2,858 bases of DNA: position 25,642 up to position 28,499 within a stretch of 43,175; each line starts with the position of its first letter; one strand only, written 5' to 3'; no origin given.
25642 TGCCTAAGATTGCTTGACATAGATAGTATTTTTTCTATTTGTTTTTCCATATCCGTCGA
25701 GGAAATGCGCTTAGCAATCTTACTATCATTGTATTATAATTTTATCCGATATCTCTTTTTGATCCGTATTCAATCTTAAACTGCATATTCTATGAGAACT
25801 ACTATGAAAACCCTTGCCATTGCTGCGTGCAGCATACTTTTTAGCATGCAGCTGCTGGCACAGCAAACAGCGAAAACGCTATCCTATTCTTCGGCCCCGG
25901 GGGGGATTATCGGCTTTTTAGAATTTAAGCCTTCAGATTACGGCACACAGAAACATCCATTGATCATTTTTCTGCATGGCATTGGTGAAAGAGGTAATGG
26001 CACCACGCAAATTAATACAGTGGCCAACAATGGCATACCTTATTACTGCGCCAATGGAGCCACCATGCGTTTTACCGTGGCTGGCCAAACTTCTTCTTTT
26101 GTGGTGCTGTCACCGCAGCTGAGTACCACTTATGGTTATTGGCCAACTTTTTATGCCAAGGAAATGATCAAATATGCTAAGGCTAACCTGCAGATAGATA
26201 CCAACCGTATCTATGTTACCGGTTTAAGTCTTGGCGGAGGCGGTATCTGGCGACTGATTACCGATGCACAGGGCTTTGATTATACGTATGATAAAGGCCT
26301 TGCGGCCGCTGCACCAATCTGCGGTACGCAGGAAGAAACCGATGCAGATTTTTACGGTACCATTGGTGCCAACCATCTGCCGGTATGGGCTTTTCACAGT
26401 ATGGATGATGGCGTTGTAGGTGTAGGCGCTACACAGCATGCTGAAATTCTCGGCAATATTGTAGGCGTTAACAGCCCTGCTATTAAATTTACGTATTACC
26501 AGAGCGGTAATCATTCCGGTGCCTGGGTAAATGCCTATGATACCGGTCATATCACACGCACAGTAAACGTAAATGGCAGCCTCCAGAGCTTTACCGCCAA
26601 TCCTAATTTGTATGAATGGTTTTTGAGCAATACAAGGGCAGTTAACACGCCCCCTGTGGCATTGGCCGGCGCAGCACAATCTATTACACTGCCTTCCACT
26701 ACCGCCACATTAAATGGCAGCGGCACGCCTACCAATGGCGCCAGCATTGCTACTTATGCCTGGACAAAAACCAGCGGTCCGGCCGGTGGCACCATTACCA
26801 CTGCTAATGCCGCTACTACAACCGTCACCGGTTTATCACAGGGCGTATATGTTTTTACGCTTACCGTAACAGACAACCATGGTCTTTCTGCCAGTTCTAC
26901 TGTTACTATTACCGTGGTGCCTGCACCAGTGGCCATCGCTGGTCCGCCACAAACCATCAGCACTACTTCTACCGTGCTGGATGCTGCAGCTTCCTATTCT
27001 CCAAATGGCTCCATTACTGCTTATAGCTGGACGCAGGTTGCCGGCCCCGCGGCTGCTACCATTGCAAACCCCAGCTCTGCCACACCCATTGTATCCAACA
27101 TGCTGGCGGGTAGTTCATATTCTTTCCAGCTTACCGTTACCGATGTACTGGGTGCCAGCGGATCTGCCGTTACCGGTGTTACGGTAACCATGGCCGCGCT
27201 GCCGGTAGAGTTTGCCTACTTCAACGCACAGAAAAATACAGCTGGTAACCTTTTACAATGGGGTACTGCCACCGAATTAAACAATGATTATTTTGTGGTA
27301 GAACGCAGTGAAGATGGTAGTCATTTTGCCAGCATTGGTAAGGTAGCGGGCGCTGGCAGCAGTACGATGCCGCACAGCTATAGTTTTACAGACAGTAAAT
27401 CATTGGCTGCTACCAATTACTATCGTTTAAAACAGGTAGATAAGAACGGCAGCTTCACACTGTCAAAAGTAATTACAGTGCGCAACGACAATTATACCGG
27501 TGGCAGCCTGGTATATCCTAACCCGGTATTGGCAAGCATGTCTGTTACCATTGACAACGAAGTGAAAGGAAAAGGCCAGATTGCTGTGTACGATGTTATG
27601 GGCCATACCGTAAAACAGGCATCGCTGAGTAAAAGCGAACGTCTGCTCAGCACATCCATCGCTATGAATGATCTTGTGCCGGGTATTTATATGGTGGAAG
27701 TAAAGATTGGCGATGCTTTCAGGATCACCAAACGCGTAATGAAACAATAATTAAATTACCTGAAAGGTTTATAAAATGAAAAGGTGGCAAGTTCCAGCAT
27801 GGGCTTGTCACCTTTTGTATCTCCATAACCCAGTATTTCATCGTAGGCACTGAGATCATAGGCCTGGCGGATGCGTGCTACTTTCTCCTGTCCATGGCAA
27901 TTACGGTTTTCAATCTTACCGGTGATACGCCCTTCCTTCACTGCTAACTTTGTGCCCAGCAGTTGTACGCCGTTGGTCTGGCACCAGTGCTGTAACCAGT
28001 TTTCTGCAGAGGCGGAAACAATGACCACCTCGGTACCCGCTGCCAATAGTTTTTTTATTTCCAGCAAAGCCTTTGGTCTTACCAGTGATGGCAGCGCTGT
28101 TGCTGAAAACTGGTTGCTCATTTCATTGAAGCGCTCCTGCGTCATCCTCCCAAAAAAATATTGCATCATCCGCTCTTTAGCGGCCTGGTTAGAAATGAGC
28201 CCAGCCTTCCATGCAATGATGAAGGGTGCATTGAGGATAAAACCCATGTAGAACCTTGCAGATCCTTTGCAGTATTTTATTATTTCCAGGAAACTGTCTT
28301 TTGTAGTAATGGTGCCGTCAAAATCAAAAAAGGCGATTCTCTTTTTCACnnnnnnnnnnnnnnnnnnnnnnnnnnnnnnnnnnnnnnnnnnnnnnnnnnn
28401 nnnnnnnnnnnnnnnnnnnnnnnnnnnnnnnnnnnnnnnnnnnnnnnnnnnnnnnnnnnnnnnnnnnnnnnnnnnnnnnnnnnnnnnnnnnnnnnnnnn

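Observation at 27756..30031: Decaprenyl-phospho-arabinose-like donor operon (UbiA / DprE2-like SDR / HAD phosphatase) without a DprE1 partner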

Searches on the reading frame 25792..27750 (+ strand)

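Call 8: search_protein_families(library=pfam, proteins=[window:25792-27750:+], max_evalue=0.001)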
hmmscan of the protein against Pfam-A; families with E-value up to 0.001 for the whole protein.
window:25792-27750:+ (652 aa): 5 families
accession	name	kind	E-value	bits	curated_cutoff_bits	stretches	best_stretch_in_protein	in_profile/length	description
PF22352.2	K319L-like_PKD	-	1.7e-40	137.3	27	2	292-375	1-84/84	K319L-like, PKD domain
PF18962.6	Por_Secre_tail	-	2.2e-11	44.3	27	1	574-647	1-72/75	Secretion system C-terminal sorting domain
PF18911.6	PKD_4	-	9.9e-11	42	27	1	285-375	1-85/85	PKD domain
PF17963.7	Big_9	-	0.00022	22.5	23.6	1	285-374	1-89/89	Bacterial Ig domain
PF02230.22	Abhydrolase_2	-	0.0006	20.1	23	0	53-149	12-116/217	Phospholipase/Carboxylesterase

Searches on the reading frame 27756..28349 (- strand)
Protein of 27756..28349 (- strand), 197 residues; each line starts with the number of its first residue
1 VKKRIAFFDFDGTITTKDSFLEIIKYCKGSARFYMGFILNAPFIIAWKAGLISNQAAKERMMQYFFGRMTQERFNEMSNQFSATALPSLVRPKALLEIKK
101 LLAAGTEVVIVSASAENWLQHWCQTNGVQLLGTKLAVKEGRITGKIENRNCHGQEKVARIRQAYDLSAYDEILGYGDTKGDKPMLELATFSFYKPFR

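Call 3: search_protein_families(library=ncbifam, proteins=[window:27756-28349:-], max_evalue=0.001)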
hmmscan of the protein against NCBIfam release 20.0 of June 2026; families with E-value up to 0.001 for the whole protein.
window:27756-28349:- (197 aa): 6 families
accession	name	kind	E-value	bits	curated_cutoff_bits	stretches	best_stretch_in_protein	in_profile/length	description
TIGR01490.1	HAD-SF-IB-hyp1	subfamily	1.1e-30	107.4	98.3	1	5-192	1-194/202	HAD-IB family hydrolase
TIGR01488.1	HAD-SF-IB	subfamily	2.5e-20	73.1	45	1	6-188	2-177/177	HAD-IB family phosphatase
NF052360.1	HolPasePseu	equivalog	5.2e-13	49.1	280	1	4-188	2-191/218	histidinol-phosphatase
NF052359.1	HolPaseNeis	equivalog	6e-08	32.6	400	1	5-188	3-194/221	histidinol-phosphatase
TIGR01545.1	YfhB_g-proteo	equivalog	1.9e-07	31.1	259.25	1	2-188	4-194/210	phosphatidylglycerophosphatase C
TIGR00338.1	serB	equivalog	0.00054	19.6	144.15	0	98-190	94-189/219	phosphoserine phosphatase SerB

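Call 4: search_protein_families(library=pfam, proteins=[window:27756-28349:-], max_evalue=0.001)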
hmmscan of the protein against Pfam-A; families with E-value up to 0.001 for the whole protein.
window:27756-28349:- (197 aa): 1 family
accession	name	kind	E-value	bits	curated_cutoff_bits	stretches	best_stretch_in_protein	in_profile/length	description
PF12710.13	HAD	-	5.5e-33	115.4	27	1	6-186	1-189/189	haloacid dehalogenase-like hydrolase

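Call 58: search_solved_structures(query=window:27756-28349:-, max_evalue=0.01)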
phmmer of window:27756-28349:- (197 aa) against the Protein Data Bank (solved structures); distinct sequences matched with E-value up to 0.01: 3.
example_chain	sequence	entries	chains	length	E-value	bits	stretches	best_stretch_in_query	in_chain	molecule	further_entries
5byo_A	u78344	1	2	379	0.00029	24.4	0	22-74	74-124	dTor_12x31L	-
3fvv_A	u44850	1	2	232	0.00058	23.4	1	3-189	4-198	uncharacterized protein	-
4yxz_A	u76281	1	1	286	0.0025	21.3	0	22-74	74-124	dTor_9x31L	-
